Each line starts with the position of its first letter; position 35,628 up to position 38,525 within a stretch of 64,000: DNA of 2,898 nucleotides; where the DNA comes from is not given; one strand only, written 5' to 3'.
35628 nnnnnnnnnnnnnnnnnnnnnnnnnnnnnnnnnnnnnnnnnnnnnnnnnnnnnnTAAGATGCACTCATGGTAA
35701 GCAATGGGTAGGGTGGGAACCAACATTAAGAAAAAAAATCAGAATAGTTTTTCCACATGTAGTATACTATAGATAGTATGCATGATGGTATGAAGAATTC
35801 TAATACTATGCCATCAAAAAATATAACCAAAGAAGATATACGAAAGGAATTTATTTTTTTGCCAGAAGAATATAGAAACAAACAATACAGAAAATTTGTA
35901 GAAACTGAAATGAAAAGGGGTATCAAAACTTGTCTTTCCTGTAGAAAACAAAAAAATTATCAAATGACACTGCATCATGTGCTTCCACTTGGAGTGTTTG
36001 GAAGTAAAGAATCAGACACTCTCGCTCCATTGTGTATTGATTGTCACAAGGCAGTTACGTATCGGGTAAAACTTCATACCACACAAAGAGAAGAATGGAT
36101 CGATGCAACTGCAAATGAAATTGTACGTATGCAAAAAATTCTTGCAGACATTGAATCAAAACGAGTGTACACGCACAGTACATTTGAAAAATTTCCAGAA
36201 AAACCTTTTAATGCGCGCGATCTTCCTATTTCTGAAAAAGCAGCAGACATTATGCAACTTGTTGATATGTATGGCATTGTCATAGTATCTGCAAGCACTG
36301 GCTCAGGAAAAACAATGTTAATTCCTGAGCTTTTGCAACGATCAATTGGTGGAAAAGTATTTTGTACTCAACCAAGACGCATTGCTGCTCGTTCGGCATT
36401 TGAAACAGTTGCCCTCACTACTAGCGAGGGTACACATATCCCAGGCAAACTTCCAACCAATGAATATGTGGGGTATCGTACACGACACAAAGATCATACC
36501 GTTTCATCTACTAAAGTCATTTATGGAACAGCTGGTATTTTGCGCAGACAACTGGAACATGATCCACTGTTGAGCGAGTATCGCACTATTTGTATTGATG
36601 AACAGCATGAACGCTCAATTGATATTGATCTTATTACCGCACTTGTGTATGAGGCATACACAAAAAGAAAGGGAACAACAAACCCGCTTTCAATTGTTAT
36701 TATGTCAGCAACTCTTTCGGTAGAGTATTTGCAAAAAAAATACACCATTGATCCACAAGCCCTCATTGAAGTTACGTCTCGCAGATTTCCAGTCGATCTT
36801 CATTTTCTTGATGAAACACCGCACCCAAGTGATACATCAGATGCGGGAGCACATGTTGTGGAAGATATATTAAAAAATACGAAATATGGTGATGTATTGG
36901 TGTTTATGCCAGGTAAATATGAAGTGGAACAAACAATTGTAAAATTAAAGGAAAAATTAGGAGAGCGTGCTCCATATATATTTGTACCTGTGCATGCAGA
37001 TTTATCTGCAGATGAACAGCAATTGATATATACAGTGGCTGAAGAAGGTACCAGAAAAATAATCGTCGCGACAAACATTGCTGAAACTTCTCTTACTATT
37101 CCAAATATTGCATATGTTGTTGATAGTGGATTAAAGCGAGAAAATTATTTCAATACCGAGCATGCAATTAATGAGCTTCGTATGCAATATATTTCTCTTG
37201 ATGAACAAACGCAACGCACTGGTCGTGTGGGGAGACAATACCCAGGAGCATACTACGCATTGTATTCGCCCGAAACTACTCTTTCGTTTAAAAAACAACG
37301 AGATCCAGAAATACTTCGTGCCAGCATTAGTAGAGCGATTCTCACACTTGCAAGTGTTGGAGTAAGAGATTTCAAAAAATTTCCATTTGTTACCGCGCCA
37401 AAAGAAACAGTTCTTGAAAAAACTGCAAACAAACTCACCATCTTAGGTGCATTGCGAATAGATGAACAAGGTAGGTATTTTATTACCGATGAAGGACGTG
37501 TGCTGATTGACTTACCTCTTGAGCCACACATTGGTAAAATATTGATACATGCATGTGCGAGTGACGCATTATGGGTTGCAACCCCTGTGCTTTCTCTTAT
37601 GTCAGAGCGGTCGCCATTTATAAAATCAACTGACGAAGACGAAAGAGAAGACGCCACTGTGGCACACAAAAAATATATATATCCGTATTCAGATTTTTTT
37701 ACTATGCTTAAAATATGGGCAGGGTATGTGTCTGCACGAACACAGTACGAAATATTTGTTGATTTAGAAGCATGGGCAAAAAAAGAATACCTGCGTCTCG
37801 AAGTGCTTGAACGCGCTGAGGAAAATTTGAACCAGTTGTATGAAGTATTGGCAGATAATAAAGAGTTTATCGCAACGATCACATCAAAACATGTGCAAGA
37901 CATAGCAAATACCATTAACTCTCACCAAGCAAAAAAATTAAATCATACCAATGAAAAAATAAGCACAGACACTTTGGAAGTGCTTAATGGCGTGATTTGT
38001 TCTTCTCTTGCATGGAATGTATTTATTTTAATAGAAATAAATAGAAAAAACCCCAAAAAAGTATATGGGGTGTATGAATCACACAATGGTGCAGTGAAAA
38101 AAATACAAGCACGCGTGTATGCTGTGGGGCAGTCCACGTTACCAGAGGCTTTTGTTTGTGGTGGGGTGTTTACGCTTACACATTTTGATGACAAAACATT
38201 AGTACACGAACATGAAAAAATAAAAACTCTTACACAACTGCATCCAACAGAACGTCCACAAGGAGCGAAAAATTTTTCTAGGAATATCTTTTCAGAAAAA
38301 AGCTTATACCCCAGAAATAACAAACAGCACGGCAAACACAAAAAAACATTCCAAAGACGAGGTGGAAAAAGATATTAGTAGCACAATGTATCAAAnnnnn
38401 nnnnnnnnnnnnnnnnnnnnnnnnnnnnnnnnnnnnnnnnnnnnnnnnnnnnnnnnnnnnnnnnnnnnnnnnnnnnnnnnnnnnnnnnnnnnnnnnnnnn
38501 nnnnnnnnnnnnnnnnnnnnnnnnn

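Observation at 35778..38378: HNH nuclease domain fused to the N-terminus of a DEAH/RHA (HrpA-like) helicase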

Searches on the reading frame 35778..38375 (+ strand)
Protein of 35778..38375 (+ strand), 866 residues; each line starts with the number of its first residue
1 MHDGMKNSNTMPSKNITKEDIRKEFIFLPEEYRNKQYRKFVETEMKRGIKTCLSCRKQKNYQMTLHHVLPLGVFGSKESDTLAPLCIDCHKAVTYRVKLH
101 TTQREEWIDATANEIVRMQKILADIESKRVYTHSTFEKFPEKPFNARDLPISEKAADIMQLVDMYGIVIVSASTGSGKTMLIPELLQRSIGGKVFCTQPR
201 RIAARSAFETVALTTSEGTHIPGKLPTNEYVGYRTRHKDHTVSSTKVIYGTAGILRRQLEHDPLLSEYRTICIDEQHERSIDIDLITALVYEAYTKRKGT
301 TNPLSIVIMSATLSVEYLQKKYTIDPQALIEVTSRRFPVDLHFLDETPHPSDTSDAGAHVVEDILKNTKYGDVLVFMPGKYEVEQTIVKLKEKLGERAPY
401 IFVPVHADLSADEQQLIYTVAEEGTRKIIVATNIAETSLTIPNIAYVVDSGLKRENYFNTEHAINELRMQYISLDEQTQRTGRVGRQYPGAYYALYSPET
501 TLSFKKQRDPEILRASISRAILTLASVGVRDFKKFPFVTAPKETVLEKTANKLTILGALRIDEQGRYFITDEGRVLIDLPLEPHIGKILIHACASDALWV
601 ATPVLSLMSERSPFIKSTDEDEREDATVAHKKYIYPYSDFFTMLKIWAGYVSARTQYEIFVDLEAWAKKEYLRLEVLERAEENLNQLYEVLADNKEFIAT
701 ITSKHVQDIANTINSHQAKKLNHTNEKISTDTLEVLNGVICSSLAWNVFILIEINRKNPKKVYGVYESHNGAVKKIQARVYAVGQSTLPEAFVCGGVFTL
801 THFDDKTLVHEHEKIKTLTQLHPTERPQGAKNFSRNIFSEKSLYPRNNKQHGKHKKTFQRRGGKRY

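Call 3: search_protein_families(library=pfam, proteins=[window:35778-38375:+], max_evalue=1)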
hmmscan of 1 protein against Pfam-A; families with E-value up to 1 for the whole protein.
window:35778-38375:+ (866 aa): 12 families
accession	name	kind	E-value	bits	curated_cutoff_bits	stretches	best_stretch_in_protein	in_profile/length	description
PF00271.37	Helicase_C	-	6.1e-15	55.9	23.5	1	360-486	5-108/110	Helicase conserved C-terminal domain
PF00270.35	DEAD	-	1.4e-09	38.4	26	1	168-316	17-162/167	DEAD/DEAH box helicase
PF01844.29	HNH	-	0.00077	20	21.4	1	52-94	1-45/47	HNH endonuclease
PF21010.2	HA2_C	-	0.00086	20.2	21.3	1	582-642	1-76/77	Helicase associated domain (HA2), ratchet-like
PF14279.12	HNH_5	-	0.0014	18.9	27.5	1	52-101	1-51/56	HNH endonuclease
PF04851.21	ResIII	-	0.0046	17.3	22.5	1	168-312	26-161/164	Type III restriction enzyme, res subunit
PF04408.29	HA2_N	-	0.033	14.7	21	1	553-581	5-29/29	Helicase associated domain (HA2), winged-helix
PF20720.3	nSTAND3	-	0.044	13.9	27.2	1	156-190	8-42/155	Novel STAND NTPase 3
PF00437.27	T2SSE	-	0.045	12.8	24.9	1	160-187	137-164/370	Type II/IV secretion system protein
PF22590.2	Cas3-like_C_2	-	0.049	14.4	27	1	408-487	43-104/106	CRISPR-associated nuclease/helicase Cas3, C-terminal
PF03264.19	Cytochrom_NNT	-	0.13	12.4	24.1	1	35-95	110-169/174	NapC/NirT cytochrome c family, N-terminal region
PF03266.21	NTPase_1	-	0.31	11.3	23.9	0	168-220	2-59/168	NTPase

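Call 4: search_protein_families(library=ncbifam, proteins=[window:35778-38375:+], max_evalue=1)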
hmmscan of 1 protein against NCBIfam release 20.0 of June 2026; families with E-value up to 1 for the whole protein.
window:35778-38375:+ (866 aa): 16 families
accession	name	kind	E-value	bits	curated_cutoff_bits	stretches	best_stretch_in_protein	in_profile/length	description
TIGR01967.1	DEAH_box_HrpA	equivalog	7.4e-97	325.3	722.75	1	94-692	15-594/1284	ATP-dependent RNA helicase HrpA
NF008348.1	PRK11131.1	equivalog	1.4e-88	297.5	1400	1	109-678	28-582/1287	ATP-dependent RNA helicase HrpA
TIGR01970.1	DEAH_box_HrpB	equivalog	7.1e-84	282.6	546.15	1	149-614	1-448/825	ATP-dependent helicase HrpB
NF008662.0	PRK11664.1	equivalog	9.6e-75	252.4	1053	1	148-608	3-446/813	ATP-dependent helicase HrpB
NF008744.0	PRK11776.1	equivalog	2.3e-06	26.4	524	1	242-455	121-322/460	ATP-dependent RNA helicase DbpA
NF053636.1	DDHlcsCsdAPsy1082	equivalog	3.5e-05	22.5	890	1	339-455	212-323/512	DEAD/DEAH box helicase CsdA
NF058586.1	HNHNucHlpB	equivalog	0.00042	20.7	130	1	46-94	3-48/99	HNH nuclease-like protein HlpB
TIGR00643.1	recG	equivalog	0.00053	18.8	659.4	1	105-448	208-531/629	ATP-dependent DNA helicase RecG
NF040563.1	guided_IscB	equivalog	0.00072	18.8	175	1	45-114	188-256/314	RNA-guided endonuclease IscB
NF002340.1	PRK01297.1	equivalog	0.002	17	564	1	269-453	153-327/372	ATP-dependent RNA helicase RhlB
NF008394.0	PRK11192.1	equivalog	0.0035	16.2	507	1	231-453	113-325/441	ATP-dependent RNA helicase SrmB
NF058609.1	RiPP_HExxH_LiaK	equivalog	0.0079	15.9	225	1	685-757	7-80/246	YydH/LiaK family epipeptide maturation metalloprotease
NF008164.0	PRK10917.1-2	equivalog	0.02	13.2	785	0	384-448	508-568/704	ATP-dependent DNA helicase RecG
NF053631.1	RNA_helic_CshA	equivalog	0.024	13.5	646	1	169-450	40-312/434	degradosome RNA helicase CshA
NF053711.1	RNA_heli_RhlE1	exception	0.028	13.2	750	1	358-451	232-320/434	RNA helicase RhlE1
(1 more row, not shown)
